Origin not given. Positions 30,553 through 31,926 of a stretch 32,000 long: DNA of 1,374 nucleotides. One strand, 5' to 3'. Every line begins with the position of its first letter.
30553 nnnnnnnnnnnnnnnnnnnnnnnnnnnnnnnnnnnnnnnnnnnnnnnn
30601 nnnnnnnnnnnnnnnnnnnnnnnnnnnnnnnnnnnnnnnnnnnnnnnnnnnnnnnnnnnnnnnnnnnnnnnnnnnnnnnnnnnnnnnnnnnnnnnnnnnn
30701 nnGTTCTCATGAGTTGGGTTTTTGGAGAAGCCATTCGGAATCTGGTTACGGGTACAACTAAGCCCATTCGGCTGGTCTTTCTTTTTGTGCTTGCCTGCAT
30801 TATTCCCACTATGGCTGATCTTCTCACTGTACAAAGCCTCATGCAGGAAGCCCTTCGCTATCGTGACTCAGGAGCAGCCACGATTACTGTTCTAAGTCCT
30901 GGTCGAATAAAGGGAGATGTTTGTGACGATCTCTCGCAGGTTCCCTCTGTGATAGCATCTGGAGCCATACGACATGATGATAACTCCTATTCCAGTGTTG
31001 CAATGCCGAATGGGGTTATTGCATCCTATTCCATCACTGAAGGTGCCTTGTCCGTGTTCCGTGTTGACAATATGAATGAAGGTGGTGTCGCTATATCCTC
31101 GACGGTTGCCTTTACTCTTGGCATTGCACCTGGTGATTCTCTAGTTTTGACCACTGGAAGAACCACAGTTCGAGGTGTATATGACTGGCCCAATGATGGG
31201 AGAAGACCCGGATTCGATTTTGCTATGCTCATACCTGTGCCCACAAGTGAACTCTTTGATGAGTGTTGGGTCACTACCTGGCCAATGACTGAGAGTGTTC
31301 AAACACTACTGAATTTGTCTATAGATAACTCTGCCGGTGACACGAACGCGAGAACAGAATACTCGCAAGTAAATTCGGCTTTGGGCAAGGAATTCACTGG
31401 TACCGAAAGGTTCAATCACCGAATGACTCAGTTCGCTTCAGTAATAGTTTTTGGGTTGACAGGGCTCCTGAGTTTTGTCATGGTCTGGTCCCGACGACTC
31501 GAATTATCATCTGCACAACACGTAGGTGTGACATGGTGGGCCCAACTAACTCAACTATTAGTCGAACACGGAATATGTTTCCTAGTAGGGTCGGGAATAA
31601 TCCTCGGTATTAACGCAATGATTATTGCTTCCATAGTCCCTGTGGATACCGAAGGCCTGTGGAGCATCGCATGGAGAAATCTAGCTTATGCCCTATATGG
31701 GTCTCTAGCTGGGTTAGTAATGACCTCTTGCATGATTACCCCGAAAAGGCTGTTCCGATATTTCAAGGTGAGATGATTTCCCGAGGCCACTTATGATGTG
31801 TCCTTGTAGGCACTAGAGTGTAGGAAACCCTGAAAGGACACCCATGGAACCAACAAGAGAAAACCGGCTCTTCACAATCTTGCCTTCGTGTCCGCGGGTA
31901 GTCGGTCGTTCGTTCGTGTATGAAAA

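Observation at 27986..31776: Small secreted Tyr/Cys-rich protein with lipoprotein, MacA-like adaptor and MacB/FtsX-type ABC pump: candidate novel bacteriocin production/immunity locus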

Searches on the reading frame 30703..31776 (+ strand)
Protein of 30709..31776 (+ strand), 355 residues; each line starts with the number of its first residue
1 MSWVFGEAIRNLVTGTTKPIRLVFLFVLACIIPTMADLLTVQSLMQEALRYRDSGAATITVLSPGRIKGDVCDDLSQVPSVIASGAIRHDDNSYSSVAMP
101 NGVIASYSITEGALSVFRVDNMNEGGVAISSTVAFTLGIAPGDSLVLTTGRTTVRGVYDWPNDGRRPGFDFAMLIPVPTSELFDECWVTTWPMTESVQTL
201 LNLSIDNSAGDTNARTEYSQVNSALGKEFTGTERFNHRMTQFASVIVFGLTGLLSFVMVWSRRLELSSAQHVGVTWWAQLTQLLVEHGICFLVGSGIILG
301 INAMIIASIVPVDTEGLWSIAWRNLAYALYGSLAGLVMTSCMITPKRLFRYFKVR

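Call 3: search_protein_families(library=pfam, proteins=[window:30709-31776:+], max_evalue=1)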
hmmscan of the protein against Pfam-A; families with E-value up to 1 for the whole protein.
window:30709-31776:+ (355 aa): 1 family
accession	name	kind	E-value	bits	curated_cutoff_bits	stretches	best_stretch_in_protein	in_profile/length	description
PF12704.14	MacB_PCD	-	0.0029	18.4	27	1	67-181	54-177/207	MacB-like periplasmic core domain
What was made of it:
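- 30709..31776 (+): 355-aa permease with four TM segments and an extracytoplasmic domain of about 195 aa between TM1 and TM2. A very divergent FtsX/MacB-type (type VII ABC) permease. MacB_PCD E=0.003, below cut-off (call 3).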

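Call 4: search_protein_families(library=ncbifam, proteins=[window:30709-31776:+], max_evalue=1)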
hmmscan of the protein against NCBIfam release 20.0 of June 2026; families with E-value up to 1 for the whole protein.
window:30709-31776:+ (355 aa): 0 families

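Call 15: find_homologous_proteins(query=window:30709-31776:+, max_evalue=0.001)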
Query window:30709-31776:+ (355 aa): 11 proteins with E <= 0.001 among 5442 candidates.
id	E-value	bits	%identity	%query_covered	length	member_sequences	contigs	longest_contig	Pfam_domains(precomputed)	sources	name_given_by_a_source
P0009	5.3e-210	715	100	90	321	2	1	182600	-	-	-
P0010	7.1e-125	435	53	99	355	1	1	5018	-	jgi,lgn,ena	-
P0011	9.0e-116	405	52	100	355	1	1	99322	-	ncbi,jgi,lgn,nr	ncbi:MAG: hypothetical protein LBG99_04065 [Propionibacteriaceae bacterium]|jgi:hypothetical protein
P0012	6.5e-65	238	37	100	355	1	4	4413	-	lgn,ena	-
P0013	2.5e-45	173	33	100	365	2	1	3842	-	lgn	-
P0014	5.8e-44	169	33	99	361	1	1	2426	-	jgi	jgi:hypothetical protein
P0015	8.1e-44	168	33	100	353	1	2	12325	-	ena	-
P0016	3.2e-42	163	38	77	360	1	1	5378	-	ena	-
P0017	2.2e-41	160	32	99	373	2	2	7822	-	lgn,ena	-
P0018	3.6e-39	153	32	100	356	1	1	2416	-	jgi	-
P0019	4.2e-24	103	36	52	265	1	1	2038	-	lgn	-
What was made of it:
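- Tried and rejected: The closest module relative with a name is a Propionibacteriaceae MAG at 52% identity (call 15).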

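Call 16: find_encoding_contigs(protein=P0011, flank=8000, max_places=2)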
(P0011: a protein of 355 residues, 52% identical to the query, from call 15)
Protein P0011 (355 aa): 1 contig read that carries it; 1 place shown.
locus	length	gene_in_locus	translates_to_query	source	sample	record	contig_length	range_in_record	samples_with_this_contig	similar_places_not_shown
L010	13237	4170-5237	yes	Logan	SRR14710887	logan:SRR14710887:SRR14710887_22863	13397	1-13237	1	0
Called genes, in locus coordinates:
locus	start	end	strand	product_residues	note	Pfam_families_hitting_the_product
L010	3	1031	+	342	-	?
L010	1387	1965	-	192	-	-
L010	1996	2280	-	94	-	-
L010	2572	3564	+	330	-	-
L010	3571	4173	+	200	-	PF00005:ABC_tran, PF02463:SMC_N (faint), PF13401:AAA_22 (faint)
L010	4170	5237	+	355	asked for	-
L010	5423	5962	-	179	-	PF03703:bPH_2 (weak)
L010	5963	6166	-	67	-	-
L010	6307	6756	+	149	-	PF00903:Glyoxalase, PF13468:Glyoxalase_3 (weak), PF13669:Glyoxalase_4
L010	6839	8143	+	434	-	-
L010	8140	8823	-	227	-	PF21003:NucS_N, PF01939:NucS_C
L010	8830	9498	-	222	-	PF00160:Pro_isomerase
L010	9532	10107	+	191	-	PF01923:Cob_adeno_trans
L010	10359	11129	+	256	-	PF12146:Hydrolase_4 (weak), PF00561:Abhydrolase_1, PF00975:Thioesterase (weak), PF07819:PGAP1 (faint), PF12697:Abhydrolase_6, PF00756:Esterase (weak)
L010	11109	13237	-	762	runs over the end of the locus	?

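Call 17: find_encoding_contigs(protein=P0015, flank=8000, max_places=2)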
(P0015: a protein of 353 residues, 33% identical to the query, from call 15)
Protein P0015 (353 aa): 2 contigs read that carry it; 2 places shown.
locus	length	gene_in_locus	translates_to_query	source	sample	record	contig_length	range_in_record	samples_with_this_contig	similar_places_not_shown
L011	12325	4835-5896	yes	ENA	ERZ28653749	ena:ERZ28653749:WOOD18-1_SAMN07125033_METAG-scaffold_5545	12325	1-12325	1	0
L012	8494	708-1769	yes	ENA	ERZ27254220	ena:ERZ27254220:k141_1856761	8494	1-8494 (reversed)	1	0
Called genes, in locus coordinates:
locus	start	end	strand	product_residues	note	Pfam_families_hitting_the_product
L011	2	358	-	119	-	?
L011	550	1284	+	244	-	-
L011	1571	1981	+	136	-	-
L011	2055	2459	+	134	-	-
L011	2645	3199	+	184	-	-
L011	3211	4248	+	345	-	-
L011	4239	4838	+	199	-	PF00005:ABC_tran, PF13304:AAA_21 (weak)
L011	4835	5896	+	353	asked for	-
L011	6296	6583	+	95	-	PF13560:HTH_31, PF12844:HTH_19 (weak), PF13443:HTH_26 (weak), PF01381:HTH_3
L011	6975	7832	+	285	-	PF00892:EamA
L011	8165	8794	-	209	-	-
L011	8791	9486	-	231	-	PF04542:Sigma70_r2, PF04545:Sigma70_r4, PF08281:Sigma70_r4_2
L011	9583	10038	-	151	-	-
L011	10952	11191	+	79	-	-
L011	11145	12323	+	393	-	?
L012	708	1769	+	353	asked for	-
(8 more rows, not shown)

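Call 18: find_encoding_contigs(protein=P0017, flank=8000, max_places=2)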
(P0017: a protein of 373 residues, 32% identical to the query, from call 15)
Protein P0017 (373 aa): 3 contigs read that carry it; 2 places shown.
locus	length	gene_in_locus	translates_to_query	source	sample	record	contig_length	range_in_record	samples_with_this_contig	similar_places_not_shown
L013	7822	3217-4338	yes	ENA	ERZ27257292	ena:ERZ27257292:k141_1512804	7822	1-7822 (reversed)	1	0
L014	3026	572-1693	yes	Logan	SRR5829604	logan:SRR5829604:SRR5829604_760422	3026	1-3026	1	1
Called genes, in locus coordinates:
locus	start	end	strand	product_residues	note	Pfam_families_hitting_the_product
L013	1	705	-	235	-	?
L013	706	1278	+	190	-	PF01909:NTP_transf_2, PF18765:Polbeta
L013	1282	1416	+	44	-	-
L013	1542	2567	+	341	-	-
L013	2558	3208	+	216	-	PF00005:ABC_tran, PF02463:SMC_N (faint), PF13401:AAA_22 (faint), PF13304:AAA_21 (faint)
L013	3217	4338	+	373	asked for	-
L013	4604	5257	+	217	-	-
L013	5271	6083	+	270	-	-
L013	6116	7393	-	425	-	PF13173:AAA_14, PF13635:DUF4143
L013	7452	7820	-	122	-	?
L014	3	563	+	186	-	?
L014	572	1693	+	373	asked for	-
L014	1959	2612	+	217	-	-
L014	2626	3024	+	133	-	?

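Call 28: search_protein_families(library=pfam, proteins=[L011:3211-4245:+, L013:1542-2564:+, L010:2572-3561:+, L011:2645-3196:+, L013:4604-5254:+, P0014, P0017, P0013], max_evalue=1)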
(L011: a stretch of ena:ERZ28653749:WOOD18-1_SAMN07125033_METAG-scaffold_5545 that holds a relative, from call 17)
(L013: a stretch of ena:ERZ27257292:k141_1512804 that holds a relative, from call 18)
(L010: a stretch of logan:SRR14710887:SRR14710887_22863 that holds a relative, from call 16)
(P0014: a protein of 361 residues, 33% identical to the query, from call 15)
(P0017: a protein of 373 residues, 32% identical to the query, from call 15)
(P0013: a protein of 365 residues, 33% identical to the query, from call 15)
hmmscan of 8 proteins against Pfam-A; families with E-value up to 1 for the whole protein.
L011:3211-4245:+ (345 aa): 1 family
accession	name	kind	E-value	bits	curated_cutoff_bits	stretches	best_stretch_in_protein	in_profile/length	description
PF01471.23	PG_binding_1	-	0.016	15.8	23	1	123-154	2-34/57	Putative peptidoglycan binding domain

L013:1542-2564:+ (341 aa): 3 families
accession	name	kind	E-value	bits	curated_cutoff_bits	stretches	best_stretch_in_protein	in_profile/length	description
PF01471.23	PG_binding_1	-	0.0019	18.8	23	1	122-153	1-33/57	Putative peptidoglycan binding domain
PF13437.12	HlyD_3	-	0.08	14.1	22.2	1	74-122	5-56/106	HlyD family secretion protein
PF03793.24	PASTA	-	0.21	12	23.2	0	74-96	36-58/64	PASTA domain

L010:2572-3561:+ (330 aa): 0 families

L011:2645-3196:+ (184 aa): 0 families

L013:4604-5254:+ (217 aa): 0 families

P0014 (361 aa): 1 family
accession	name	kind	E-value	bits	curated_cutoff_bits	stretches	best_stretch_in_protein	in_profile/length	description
PF12704.14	MacB_PCD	-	0.0046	17.7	27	1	46-178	24-172/207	MacB-like periplasmic core domain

P0017 (373 aa): 1 family
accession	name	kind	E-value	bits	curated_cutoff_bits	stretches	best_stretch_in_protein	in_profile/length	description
PF02687.27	FtsX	-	0.29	11.6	25.5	1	263-360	9-106/120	FtsX-like permease C-terminal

P0013 (365 aa): 0 families

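Call 29: find_related_loci(query=A2, collection=genome_contigs, flank=8000)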
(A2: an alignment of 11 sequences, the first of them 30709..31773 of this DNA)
Query A2 (355 aa) in genome_contigs; peptide patterns used: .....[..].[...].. (x = any residue, [..] = any of these).
150 stretches matched a pattern; 141 encode a relative of the query (tblastn E <= 1e-3); the best 80 are kept; 80 distinct loci.
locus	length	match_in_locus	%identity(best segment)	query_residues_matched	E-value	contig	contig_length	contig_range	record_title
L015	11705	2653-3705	34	4-355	1e-59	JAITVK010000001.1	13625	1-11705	MAG: Propionibacteriaceae bacterium isolate TD116_bin43 k119_908651, whole genome shotgun sequence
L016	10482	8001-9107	33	1-355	5e-58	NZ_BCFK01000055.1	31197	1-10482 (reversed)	Bifidobacterium aesculapii strain DSM 26737, whole genome shotgun sequence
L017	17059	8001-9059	32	4-355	5e-57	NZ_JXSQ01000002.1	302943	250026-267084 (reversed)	Leucobacter komagatae strain VKM ST2845 L_komagatae_02, whole genome shotgun sequence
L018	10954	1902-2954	35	4-355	4e-56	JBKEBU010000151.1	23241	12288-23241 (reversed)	MAG: Propioniciclava sp. isolate VLC_064 k121_5373890, whole genome shotgun sequence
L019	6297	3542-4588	32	1-353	6e-55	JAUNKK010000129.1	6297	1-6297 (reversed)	MAG: Propionibacteriaceae bacterium isolate S30M_Sa_28 NODE_5522_length_6297_cov_21.005767, whole genome shotgun sequenc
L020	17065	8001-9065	34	1-355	3e-52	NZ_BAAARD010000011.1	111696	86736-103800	Agromyces soli strain JCM 16247 sequence11, whole genome shotgun sequence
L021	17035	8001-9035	33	7-355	8e-52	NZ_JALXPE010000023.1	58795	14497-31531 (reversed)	Microbacterium sp. p3-SID336 23, whole genome shotgun sequence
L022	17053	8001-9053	32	4-355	1e-51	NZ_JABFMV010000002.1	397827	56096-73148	Leifsonia sp. C5G2 NODE_2_length_397827_cov_84.229498, whole genome shotgun sequence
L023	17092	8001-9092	31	4-355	4e-52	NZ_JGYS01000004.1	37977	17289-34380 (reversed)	Bifidobacterium callitrichos DSM 23973 Contig04, whole genome shotgun sequence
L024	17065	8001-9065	34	1-355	1e-51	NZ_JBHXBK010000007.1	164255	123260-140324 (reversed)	Agromyces sp. NPDC060279 NPDC060279_337_B7.ctg-0007, whole genome shotgun sequence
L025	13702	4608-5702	32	4-355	1e-51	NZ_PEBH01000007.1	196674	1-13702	Bifidobacterium rousetti strain RST9 NODE_7_length_196674_cov_110.385525, whole genome shotgun sequence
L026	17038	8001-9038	34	7-355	2e-51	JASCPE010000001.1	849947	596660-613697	Microbacteriaceae bacterium PS02070 NODE_1_length_849947_cov_26.364487, whole genome shotgun sequence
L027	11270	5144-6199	35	4-355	4e-51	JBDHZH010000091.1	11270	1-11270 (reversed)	MAG: Arachnia sp. isolate AS-MICRO-3CA.40 NODE_28026_length_11270_cov_7.479864, whole genome shotgun sequence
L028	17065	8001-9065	31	1-355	8e-51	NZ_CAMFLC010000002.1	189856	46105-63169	MAG: uncultured Leifsonia sp. isolate SRR12456161_bin.8_metaWRAP_v1.3_MAG ERZ12289963.38, whole genome shotgun sequence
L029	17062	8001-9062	32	4-355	2e-50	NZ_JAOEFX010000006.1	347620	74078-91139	Paenarthrobacter aurescens strain TC1 NODE_6_length_347620_cov_133.348377, whole genome shotgun sequence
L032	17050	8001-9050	33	4-355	2e-50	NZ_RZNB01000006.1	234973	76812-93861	Labedella phragmitis strain 11W25H-1 scaffold_5, whole genome shotgun sequence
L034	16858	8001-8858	35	4-286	3e-50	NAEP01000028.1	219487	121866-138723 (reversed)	MAG: Candidatus Lumbricidophila eiseniae isolate EaCA-K 2, whole genome shotgun sequence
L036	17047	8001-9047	33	7-353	3e-49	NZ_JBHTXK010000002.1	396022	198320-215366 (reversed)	Leifsonia sp. NPDC056665 NPDC056665_T14_F6.ctg-0002, whole genome shotgun sequence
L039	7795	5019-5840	36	1-274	4e-48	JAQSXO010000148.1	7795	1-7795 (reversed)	MAG: Cellulosimicrobium sp. isolate L_E1_T20_A_bin.155 scaffold_16264, whole genome shotgun sequence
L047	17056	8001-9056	34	2-355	5e-46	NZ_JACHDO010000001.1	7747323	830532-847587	Nocardiopsis metallicus strain DSM 44598 Ga0415211_01, whole genome shotgun sequence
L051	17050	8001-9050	33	4-355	3e-45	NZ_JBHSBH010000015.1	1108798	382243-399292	Nocardiopsis sediminis strain TBRC 1826 GCM70011554_24, whole genome shotgun sequence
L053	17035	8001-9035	32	7-355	3e-46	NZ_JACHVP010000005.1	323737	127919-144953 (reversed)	Leifsonia aquatica strain DSM 20146 Ga0197580_05, whole genome shotgun sequence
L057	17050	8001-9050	31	4-355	2e-44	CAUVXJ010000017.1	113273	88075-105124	Frankia sp. Cr3 genome assembly, contig: scaffold00013, whole genome shotgun sequence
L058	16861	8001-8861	33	4-285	4e-44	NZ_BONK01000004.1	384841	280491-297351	Cellulomonas chitinilytica strain NBRC 110799 sequence04, whole genome shotgun sequence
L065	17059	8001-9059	30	1-355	7e-43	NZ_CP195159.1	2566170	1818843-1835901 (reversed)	Timonella sp. A28 chromosome, complete genome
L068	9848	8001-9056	33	1-355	8e-42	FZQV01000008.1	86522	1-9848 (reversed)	Ruaniaceae bacterium KH17 genome assembly, contig: Ga0066873_108, whole genome shotgun sequence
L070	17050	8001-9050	32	4-355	1e-41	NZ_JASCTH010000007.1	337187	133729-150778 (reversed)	Actinoplanes sandaracinus strain NEAU-A12 Scaffold7, whole genome shotgun sequence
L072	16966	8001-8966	32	37-355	2e-41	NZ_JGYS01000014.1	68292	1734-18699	Bifidobacterium callitrichos DSM 23973 Contig14, whole genome shotgun sequence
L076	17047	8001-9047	29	10-355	1e-40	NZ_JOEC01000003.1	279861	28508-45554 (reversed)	Mycetocola saprophilus strain NRRL B-24119 contig3.1, whole genome shotgun sequence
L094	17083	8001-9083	32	2-355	3e-37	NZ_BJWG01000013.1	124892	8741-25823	Cellulomonas composti strain NBRC 100758 sequence13, whole genome shotgun sequence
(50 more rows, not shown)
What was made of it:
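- The permease family occurs in at least 141 GTDB species genomes, all Actinomycetota (call 29).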

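Call 37: search_protein_families(library=pfam, proteins=[L021:5264-5632:+, L022:5320-5607:+, L028:5345-5641:+, L032:5230-5604:+, L039:2296-2646:+, L053:5317-5673:+, L058:5325-5633:+, L076:5256-5576:+, L094:5323-5631:+, L026:5235-5588:+], max_evalue=0.1)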
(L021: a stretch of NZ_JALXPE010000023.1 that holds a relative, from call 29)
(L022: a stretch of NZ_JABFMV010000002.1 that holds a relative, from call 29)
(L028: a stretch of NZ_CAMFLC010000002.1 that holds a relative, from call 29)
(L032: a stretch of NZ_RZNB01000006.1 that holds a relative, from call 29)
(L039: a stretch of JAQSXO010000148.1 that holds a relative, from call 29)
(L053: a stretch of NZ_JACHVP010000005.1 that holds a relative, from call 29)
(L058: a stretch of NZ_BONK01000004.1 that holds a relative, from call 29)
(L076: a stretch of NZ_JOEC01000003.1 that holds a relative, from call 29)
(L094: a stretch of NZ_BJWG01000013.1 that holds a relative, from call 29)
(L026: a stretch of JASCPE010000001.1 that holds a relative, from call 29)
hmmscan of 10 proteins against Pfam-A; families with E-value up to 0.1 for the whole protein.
L021:5264-5632:+ (123 aa): 1 family
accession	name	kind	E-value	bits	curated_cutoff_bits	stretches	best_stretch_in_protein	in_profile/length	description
PF09683.15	Lactococcin_972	-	6.6e-08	33.5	22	1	52-120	1-62/62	Bacteriocin (Lactococcin_972)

L022:5320-5607:+ (96 aa): 1 family
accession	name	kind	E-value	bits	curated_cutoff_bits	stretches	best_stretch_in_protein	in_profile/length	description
PF07026.16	DUF1317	-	0.0086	16.3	22.3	1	64-80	18-34/60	Protein of unknown function (DUF1317)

L028:5345-5641:+ (99 aa): 1 family
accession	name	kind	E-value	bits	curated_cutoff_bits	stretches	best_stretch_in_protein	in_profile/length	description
PF09683.15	Lactococcin_972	-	8.8e-10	39.5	22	1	37-96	2-62/62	Bacteriocin (Lactococcin_972)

L032:5230-5604:+ (125 aa): 1 family
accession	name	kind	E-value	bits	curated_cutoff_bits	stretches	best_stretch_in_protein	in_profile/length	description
PF09683.15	Lactococcin_972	-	3.5e-10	40.8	22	1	57-122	1-62/62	Bacteriocin (Lactococcin_972)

L039:2296-2646:+ (117 aa): 1 family
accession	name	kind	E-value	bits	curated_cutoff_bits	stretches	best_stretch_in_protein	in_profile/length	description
PF09683.15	Lactococcin_972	-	9.2e-07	29.8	22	1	52-104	1-52/62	Bacteriocin (Lactococcin_972)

L053:5317-5673:+ (119 aa): 1 family
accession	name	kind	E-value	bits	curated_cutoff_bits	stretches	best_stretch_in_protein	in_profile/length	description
PF09683.15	Lactococcin_972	-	1.8e-10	41.7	22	1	50-116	2-62/62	Bacteriocin (Lactococcin_972)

L058:5325-5633:+ (103 aa): 1 family
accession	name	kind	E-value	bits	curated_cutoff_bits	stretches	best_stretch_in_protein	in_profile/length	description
PF09683.15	Lactococcin_972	-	1.3e-12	48.6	22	1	40-100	1-62/62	Bacteriocin (Lactococcin_972)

L076:5256-5576:+ (107 aa): 1 family
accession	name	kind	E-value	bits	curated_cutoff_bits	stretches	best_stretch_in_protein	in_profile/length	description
PF09683.15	Lactococcin_972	-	7.5e-10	39.7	22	1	35-104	1-62/62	Bacteriocin (Lactococcin_972)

L094:5323-5631:+ (103 aa): 1 family
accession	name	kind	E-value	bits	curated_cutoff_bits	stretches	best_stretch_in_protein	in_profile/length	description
PF09683.15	Lactococcin_972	-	1.2e-08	35.9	22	1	36-97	1-62/62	Bacteriocin (Lactococcin_972)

L026:5235-5588:+ (118 aa): 2 families
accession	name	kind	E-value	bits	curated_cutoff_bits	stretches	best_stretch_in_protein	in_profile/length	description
PF09683.15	Lactococcin_972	-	3.6e-09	37.5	22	1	47-115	1-62/62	Bacteriocin (Lactococcin_972)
PF12106.13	Colicin_E5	-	0.024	15.3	25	1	57-101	41-85/88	Colicin E5 ribonuclease domain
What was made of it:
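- On Lactococcin 972 family (PF09683 / TIGR01653): As a positive control, 9 of 10 slot-equivalent proteins from other loci score 30-49 bits against a cut-off of 22 (call 37).
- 9 of 10 such proteins tested pass the Pfam PF09683 gathering score (call 37).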

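Call 38: search_protein_families(library=pfam, proteins=[L047:5284-5619:+, L051:4994-5359:+, L057:5088-5417:+, L070:5218-5544:+, L072:5073-5435:+, L023:4748-5110:+, L034:4582-4926:+, L036:5308-5631:+, L065:5228-5536:+, L068:4959-5273:+], max_evalue=0.1)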
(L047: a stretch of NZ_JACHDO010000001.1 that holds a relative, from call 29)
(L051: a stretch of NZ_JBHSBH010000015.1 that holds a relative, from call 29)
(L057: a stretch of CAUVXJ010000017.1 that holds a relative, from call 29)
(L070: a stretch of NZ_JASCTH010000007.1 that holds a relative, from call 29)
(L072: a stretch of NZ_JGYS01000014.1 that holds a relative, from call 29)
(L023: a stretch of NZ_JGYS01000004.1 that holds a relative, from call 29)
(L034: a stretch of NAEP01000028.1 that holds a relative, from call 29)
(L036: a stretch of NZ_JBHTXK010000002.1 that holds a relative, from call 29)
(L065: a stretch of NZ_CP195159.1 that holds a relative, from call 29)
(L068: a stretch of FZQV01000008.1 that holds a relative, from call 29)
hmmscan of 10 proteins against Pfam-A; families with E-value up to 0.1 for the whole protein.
L047:5284-5619:+ (112 aa): 0 families

L051:4994-5359:+ (122 aa): 0 families

L057:5088-5417:+ (110 aa): 1 family
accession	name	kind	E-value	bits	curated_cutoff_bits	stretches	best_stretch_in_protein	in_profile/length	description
PF24369.1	DUF7525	-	0.047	14.1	27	1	16-47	6-37/57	Family of unknown function (DUF7525)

L070:5218-5544:+ (109 aa): 0 families

L072:5073-5435:+ (121 aa): 1 family
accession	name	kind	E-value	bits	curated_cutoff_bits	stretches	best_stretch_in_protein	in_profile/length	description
PF13786.12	DUF4179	-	0.064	14.1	30.1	1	25-81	3-61/94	Domain of unknown function (DUF4179)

L023:4748-5110:+ (121 aa): 1 family
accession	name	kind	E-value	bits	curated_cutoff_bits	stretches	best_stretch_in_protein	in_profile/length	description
PF20245.3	DUF6600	-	0.0066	17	27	1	48-108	25-78/102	Family of unknown function (DUF6600)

L034:4582-4926:+ (115 aa): 0 families

L036:5308-5631:+ (108 aa): 0 families

L065:5228-5536:+ (103 aa): 1 family
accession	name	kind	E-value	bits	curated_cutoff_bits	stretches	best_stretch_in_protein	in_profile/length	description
PF06398.17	Pex24p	-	0.061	12.8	26.8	1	7-88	150-230/358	Integral peroxisomal membrane peroxin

L068:4959-5273:+ (105 aa): 0 families

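Call 49: search_solved_structures(query=A2, max_evalue=1)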
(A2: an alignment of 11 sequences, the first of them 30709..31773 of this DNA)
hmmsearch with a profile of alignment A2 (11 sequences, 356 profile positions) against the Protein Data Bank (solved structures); distinct sequences matched with E-value up to 1: 1.
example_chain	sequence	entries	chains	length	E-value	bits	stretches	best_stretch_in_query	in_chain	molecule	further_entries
7tmw_R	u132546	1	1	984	0.66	12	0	189-234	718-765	Relaxin receptor 1, Guanine nucleotide-binding protein G(s) subunit alpha isoforms short f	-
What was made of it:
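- Closest known: MacAB-type tripartite pumps of Gram-positives. Different: The sequences are extremely divergent, and the window copies are below Pfam cut-offs (calls 3, 49).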
